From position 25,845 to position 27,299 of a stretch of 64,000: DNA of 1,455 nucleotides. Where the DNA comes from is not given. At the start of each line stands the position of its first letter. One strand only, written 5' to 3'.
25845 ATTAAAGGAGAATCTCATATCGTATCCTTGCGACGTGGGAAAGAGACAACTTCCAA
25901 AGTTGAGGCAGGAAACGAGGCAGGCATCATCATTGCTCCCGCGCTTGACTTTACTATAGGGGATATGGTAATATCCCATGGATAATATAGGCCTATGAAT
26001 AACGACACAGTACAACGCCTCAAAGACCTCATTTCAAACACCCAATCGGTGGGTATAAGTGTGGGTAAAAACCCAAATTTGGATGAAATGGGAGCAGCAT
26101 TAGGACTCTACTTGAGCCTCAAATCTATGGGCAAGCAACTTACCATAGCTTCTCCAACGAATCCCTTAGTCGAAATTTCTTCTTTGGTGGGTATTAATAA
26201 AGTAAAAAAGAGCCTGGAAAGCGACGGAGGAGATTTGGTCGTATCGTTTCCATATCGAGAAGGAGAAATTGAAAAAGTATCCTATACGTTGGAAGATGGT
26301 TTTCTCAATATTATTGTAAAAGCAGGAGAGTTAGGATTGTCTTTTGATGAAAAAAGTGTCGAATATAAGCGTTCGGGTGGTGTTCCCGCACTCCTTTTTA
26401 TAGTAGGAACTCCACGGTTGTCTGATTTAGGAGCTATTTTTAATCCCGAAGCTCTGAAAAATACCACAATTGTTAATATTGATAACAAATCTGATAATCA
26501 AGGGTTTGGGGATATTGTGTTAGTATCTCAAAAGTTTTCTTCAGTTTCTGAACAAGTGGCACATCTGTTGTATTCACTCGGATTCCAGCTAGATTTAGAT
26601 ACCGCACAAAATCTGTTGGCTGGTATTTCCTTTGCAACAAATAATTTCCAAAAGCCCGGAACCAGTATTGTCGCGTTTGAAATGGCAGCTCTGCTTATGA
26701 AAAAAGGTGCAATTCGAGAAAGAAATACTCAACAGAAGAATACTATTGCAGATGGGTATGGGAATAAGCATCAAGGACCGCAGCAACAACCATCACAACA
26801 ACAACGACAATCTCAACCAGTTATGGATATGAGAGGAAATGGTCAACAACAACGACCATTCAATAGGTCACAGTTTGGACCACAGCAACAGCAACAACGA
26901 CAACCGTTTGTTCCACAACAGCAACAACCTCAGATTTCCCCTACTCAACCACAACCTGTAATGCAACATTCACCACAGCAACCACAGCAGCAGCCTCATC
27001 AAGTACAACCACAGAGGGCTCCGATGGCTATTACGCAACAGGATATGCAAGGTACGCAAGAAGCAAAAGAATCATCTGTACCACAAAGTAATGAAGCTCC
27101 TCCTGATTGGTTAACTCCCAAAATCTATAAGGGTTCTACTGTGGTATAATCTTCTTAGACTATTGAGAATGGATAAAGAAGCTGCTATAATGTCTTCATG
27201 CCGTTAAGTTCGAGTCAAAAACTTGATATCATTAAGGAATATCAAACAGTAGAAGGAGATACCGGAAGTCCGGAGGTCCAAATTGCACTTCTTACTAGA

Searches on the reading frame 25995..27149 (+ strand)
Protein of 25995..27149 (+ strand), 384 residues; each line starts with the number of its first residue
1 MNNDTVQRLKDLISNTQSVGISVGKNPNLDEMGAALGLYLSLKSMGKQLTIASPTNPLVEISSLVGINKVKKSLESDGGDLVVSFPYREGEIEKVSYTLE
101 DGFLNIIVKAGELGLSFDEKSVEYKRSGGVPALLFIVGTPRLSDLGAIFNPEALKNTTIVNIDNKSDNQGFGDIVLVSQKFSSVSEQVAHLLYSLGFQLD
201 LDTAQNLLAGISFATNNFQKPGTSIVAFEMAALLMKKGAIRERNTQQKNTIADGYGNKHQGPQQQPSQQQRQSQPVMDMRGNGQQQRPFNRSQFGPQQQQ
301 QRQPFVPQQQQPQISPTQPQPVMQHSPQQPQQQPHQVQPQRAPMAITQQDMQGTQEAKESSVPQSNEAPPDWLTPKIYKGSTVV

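Call 7: search_protein_families(library=pfam, proteins=[window:25995-27149:+], max_evalue=0.00001)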
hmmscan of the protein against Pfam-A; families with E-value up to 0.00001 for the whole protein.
window:25995-27149:+ (384 aa): 0 families

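Call 43: search_protein_families(library=pfam, proteins=[window:25995-27149:+], max_evalue=0.05)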
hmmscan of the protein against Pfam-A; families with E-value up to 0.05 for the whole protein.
window:25995-27149:+ (384 aa): 1 family
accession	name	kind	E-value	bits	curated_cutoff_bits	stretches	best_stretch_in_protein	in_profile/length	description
PF01368.27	DHH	-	0.0006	20.5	28.1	1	21-211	4-125/125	DHH family, N-terminal domain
